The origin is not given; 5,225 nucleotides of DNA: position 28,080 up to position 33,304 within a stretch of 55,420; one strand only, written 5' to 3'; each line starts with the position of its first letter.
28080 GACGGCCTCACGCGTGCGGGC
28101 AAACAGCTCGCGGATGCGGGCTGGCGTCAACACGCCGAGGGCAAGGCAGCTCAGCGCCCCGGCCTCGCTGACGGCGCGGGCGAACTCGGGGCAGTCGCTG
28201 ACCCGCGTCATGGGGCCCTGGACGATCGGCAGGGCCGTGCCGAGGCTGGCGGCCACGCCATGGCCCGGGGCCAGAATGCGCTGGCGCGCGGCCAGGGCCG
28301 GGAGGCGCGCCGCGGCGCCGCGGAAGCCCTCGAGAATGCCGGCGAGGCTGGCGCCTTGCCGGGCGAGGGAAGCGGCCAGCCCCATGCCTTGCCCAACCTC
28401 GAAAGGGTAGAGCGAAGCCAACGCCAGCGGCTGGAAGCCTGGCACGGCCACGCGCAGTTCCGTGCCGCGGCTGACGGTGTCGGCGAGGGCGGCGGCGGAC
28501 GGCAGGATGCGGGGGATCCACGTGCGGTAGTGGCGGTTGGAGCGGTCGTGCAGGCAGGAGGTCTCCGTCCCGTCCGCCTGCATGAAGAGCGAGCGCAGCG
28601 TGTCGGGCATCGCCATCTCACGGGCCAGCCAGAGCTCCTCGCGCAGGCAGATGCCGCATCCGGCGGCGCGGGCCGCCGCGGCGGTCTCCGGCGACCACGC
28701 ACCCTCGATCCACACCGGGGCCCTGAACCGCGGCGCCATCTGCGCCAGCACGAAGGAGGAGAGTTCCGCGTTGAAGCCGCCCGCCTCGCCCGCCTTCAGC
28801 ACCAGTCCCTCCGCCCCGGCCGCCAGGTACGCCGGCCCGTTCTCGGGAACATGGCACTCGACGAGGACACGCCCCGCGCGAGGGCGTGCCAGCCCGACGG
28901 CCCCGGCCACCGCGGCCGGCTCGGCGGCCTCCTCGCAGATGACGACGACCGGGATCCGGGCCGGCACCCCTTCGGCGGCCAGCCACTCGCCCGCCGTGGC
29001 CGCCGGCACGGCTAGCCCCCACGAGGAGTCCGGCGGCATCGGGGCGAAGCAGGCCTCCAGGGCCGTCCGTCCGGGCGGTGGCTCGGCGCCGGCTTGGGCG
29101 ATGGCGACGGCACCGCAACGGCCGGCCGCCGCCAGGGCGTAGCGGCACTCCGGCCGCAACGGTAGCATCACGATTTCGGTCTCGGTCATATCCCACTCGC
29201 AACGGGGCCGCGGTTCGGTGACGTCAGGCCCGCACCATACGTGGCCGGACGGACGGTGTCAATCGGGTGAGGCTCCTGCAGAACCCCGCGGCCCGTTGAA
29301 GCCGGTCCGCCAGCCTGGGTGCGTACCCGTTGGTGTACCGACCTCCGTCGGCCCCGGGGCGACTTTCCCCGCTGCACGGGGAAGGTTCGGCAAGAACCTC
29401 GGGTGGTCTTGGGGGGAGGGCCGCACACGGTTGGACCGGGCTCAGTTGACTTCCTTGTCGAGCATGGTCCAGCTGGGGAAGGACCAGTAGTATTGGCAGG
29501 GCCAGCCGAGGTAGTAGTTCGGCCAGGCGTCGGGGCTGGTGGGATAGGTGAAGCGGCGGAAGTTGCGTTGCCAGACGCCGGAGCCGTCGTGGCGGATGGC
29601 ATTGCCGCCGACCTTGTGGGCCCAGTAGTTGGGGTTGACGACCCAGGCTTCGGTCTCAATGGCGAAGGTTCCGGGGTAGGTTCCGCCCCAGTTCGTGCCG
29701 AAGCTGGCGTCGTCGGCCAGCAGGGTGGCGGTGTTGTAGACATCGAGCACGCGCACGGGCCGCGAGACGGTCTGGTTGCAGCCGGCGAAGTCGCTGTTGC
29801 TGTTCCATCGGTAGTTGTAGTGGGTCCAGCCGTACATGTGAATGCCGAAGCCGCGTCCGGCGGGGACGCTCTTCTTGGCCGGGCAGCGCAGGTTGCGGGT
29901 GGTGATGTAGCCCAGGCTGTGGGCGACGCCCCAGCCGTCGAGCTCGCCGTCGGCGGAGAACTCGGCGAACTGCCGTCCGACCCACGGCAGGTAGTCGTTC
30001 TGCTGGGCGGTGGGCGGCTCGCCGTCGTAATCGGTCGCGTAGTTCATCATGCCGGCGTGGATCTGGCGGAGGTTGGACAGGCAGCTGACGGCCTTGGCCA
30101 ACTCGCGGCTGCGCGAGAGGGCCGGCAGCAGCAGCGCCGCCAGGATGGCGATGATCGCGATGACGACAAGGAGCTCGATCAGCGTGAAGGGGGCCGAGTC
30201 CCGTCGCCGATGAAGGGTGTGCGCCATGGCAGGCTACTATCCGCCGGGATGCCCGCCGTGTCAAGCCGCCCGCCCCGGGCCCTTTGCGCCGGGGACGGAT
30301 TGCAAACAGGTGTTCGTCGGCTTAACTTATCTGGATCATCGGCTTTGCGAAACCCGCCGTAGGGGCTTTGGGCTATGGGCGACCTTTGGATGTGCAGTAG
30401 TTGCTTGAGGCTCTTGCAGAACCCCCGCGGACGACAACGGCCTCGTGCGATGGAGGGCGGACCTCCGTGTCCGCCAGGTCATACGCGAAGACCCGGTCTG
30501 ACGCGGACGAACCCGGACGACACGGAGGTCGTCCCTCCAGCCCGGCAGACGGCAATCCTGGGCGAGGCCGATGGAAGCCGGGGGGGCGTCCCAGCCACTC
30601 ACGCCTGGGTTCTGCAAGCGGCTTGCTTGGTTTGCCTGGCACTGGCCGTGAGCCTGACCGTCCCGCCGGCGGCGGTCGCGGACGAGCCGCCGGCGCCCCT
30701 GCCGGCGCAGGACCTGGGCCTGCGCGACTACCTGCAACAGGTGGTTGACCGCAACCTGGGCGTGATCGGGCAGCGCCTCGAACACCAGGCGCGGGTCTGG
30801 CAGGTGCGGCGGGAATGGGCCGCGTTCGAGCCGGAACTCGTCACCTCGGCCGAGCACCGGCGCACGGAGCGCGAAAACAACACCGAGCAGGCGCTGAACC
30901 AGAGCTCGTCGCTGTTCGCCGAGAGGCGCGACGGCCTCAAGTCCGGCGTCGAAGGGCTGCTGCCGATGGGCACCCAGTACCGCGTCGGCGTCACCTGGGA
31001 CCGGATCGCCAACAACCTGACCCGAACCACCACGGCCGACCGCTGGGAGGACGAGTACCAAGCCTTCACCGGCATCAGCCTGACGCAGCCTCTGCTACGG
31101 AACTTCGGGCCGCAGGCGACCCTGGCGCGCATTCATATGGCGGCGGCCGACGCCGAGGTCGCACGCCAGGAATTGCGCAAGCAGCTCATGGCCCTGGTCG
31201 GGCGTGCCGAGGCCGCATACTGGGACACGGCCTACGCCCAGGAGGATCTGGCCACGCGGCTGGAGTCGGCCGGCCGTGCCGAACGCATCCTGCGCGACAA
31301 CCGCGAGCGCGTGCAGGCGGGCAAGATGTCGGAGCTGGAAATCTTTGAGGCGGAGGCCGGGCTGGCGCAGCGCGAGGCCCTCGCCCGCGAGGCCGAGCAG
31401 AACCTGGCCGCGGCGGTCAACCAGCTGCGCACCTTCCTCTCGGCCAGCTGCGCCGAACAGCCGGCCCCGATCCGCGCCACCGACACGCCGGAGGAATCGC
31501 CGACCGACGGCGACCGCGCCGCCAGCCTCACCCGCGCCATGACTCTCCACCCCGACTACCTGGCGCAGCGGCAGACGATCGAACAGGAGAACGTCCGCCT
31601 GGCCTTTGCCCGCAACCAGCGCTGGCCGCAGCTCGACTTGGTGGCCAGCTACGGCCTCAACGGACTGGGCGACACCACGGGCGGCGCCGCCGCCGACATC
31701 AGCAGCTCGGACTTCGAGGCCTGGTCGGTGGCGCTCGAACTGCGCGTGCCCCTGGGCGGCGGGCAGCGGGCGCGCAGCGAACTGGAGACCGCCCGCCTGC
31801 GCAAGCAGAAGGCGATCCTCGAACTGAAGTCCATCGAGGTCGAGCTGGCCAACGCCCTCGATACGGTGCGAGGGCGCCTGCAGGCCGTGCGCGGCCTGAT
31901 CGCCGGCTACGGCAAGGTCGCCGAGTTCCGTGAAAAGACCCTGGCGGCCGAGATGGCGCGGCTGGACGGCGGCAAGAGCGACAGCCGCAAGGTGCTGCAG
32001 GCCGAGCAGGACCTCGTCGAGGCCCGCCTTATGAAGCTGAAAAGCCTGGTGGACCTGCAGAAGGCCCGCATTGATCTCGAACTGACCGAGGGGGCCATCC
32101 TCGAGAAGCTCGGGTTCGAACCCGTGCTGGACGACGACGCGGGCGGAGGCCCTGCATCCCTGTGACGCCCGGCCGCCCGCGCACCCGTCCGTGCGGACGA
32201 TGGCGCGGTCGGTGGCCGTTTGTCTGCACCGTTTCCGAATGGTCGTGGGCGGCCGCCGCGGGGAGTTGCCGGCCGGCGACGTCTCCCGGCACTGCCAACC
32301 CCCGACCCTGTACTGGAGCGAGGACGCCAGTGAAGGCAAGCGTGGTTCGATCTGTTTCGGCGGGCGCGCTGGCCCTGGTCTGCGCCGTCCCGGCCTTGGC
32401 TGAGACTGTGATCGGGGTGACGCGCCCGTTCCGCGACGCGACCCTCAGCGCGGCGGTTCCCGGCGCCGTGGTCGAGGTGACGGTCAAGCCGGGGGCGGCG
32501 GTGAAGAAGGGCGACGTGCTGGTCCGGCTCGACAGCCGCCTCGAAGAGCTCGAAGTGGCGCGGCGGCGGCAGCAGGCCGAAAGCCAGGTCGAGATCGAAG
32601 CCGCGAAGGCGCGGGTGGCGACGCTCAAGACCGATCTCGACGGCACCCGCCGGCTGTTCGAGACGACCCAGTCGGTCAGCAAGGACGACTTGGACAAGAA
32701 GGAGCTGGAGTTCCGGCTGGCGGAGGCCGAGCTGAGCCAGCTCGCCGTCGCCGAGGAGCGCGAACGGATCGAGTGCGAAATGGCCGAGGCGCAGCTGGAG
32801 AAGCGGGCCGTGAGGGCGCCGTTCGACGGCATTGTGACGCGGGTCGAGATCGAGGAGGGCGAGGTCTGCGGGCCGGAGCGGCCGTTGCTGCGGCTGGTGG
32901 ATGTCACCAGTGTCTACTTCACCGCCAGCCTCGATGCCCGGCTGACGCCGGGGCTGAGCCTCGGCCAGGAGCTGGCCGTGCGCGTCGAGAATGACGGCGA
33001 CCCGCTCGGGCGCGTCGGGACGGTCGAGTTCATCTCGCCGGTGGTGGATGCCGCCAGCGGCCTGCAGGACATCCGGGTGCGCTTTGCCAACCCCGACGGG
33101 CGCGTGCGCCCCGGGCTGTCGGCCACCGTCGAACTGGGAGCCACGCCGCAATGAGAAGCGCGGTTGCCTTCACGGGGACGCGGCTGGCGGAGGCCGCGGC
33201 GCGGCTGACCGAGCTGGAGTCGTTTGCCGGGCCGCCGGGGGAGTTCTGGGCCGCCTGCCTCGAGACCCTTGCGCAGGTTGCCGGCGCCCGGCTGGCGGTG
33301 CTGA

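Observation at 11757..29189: The PKS/PUFA-like synthase has a non-canonical two-protein architecture (ER-ER-KS-AT-ACP-KR plus KS0-AT*-DH-PPTase)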

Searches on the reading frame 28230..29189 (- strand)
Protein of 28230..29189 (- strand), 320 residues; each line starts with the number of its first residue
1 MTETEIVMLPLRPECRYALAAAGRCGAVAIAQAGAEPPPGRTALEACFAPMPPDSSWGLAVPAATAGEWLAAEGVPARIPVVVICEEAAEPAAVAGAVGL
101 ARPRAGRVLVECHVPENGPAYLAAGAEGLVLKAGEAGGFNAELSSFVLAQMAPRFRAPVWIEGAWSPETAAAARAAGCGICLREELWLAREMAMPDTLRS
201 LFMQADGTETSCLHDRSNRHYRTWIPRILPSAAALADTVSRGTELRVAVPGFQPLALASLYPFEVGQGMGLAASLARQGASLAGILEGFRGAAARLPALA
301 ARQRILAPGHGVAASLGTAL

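Call 30: search_protein_families(library=pfam, proteins=[window:28230-29189:-], max_evalue=1)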
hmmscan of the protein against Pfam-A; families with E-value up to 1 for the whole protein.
window:28230-29189:- (320 aa): 0 families

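Call 93: predict_structure(alignment_id=A3)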
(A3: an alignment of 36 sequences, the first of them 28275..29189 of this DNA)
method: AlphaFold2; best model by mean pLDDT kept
length: 305 residues; sequences in the alignment: 36
mean_pLDDT: 89.3   pTM: 0.89
mean pLDDT of the five models: 89.3, 89.2, 88.7, 87.6, 85.2
residues with pLDDT >= 90: 195; 70-90: 87; 50-70: 22; < 50: 1
segments of 3 or more residues with pLDDT < 50: none
pLDDT, mean of each block of 10 residues (from residue 1): 89 92 96 87 85 91 95 91 91 97 97 96 98 93 95 96 97 95 96 90 88 82 69 78 75 57 81 96 97 94 85
secondary structure, 60 per line:
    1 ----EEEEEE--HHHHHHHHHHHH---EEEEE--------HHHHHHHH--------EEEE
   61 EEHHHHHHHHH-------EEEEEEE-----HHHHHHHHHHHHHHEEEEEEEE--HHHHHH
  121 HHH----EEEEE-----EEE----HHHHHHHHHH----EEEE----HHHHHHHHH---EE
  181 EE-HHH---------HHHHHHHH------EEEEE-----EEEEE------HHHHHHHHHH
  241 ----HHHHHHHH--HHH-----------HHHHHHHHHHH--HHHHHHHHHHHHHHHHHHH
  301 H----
elements in order: E5-10 H13-24 E28-32 H41-48 E57-62 H63-71 E79-85 H91-104 E105-112 H115-123 E128-132 E138-140 H145-154 E159-162 H167-175 E179-182 H196-203 E210-214 E220-224 H231-240 H245-252 H269-279 H282-301

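Call 95: fold_search(model_id=the predicted structure, library=pdb)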
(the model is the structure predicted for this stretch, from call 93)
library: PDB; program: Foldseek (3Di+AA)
matches with E <= 10: 1718; with E <= 0.001: 166
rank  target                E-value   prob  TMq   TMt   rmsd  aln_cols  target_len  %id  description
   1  9pl0_B                1.7e-11  1.00  0.74  0.71   4.4       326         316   16  The structure of the Fusobacterium nucleatum Enoyl-Acyl Carrier Protein Reductase (FabK) bound to an inhibitor (released 2026-01-28)
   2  9pl0_A                2.2e-11  1.00  0.73  0.71   4.4       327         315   16  The structure of the Fusobacterium nucleatum Enoyl-Acyl Carrier Protein Reductase (FabK) bound to an inhibitor (released 2026-01-28)
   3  4iql_A                6.1e-11  1.00  0.68  0.67   4.9       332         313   18  Crystal Structure of Porphyromonas gingivalis Enoyl-ACP Reductase II (FabK) with cofactors NADPH and FMN (released 2014-01-29)
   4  5gvj_B                1.3e-10  1.00  0.66  0.68   4.8       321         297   18  Structure of FabK (M276A) mutant from Thermotoga maritima (released 2017-04-26)
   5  2z6i_A                1.7e-10  1.00  0.74  0.71   4.3       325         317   18  Crystal Structure of S. pneumoniae Enoyl-Acyl Carrier Protein Reductase (FabK) (released 2008-04-01)
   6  7l00_C                1.8e-10  1.00  0.73  0.71   4.0       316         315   16  Crystal Structure of C. difficile Enoyl-Acyl Carrier Protein Reductase (FabK) in Complex with an Inhibitor (released 2021-12-22)
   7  5gvh                  1.9e-10  1.00  0.75  0.74   3.9       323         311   17  Structure of FabK from Thermotoga maritima (released 2017-06-07)
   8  9pl0_E                1.9e-10  1.00  0.73  0.71   4.4       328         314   16  The structure of the Fusobacterium nucleatum Enoyl-Acyl Carrier Protein Reductase (FabK) bound to an inhibitor (released 2026-01-28)
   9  4q4k_B                2.0e-10  1.00  0.64  0.57   8.8       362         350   20  Crystal structure of nitronate monooxygenase from Pseudomonas aeruginosa PAO1 (released 2014-07-16)
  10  6e2a                  2.7e-10  1.00  0.71  0.67   4.6       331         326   18  Crystal structure of NADH:quinone reductase PA1024 from Pseudomonas aeruginosa PAO1 in complex with NAD+ (released 2019-02-06)
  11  3bo9_A                2.9e-10  1.00  0.71  0.69   4.4       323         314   16  Crystal structure of putative nitroalkan dioxygenase (TM0800) from Thermotoga maritima at 2.71 A resolution (released 2007-12-25)
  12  5gvj_A                3.1e-10  1.00  0.68  0.71   4.9       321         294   16  Structure of FabK (M276A) mutant from Thermotoga maritima (released 2017-04-26)
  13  2z6i_B                3.9e-10  1.00  0.71  0.68   4.5       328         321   17  Crystal Structure of S. pneumoniae Enoyl-Acyl Carrier Protein Reductase (FabK) (released 2008-04-01)
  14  4qiu_A                5.0e-10  1.00  0.63  0.56   8.9       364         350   20  Crystal structure of Nitroalkane Oxidase from Pseudomonas aeruginosa in Mutant complex form (released 2015-07-08)
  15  4qis_B                5.7e-10  1.00  0.66  0.58   7.9       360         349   20  Crystal structure of Nitroalkane Oxidase from Pseudomonas aeruginosa (released 2015-07-08)
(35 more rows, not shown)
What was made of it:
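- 28275..29189 (-): ER1 (residues 1-305): a FabK-fold pseudo-enoyl-reductase. F139 occupies the position that holds the invariant His in ER2. AF2 pLDDT 89.3, and the top Foldseek hits are FabK at TM 0.73-0.75 (calls 93, 95).
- Checked: An AlphaFold model of residues 1-305 (pLDDT 89) matches FabK structures best (TM 0.73-0.75, E 1e-11; calls 93, 95).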

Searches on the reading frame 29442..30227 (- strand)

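Call 6: search_protein_families(library=pfam, proteins=[window:29442-30227:-], max_evalue=0.001)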
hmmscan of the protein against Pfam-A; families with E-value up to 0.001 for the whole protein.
window:29442-30227:- (261 aa): 2 families
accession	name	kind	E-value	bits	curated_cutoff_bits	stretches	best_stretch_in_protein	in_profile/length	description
PF07596.16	SBP_bac_10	-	0.00014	22.5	23.3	1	40-101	3-54/268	Protein of unknown function (DUF1559)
PF07963.17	N_methyl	-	0.00058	19.8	21.2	1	14-34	7-27/27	Prokaryotic N-terminal methylation motif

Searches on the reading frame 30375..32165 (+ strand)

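Call 6: search_protein_families(library=pfam, proteins=[window:30375-32165:+], max_evalue=0.001)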
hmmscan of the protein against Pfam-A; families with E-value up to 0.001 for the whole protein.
window:30375-32165:+ (596 aa): 1 family
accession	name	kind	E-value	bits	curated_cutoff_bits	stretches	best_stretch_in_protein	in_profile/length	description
PF02321.23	OEP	-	3.6e-31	108.9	22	2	385-570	5-184/187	Outer membrane efflux protein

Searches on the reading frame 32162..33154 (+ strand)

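Call 7: search_protein_families(library=pfam, proteins=[window:32162-33154:+], max_evalue=0.001)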
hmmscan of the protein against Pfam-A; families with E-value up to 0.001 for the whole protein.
window:32162-33154:+ (330 aa): 4 families
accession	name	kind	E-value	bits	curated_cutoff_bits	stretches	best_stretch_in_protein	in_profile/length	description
PF16576.10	HlyD_D23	-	3e-21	76.1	30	1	93-321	20-214/214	Barrel-sandwich domain of CusB or HlyD membrane-fusion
PF13437.12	HlyD_3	-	1.1e-14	55.5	22.2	1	217-318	2-106/106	HlyD family secretion protein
PF13533.13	Biotin_lipoyl_2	-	3.7e-11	43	29.8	1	94-124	2-32/32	Biotin-lipoyl like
PF00364.28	Biotin_lipoyl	-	5.8e-05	23.3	22.1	0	97-122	47-72/73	Biotin-requiring enzyme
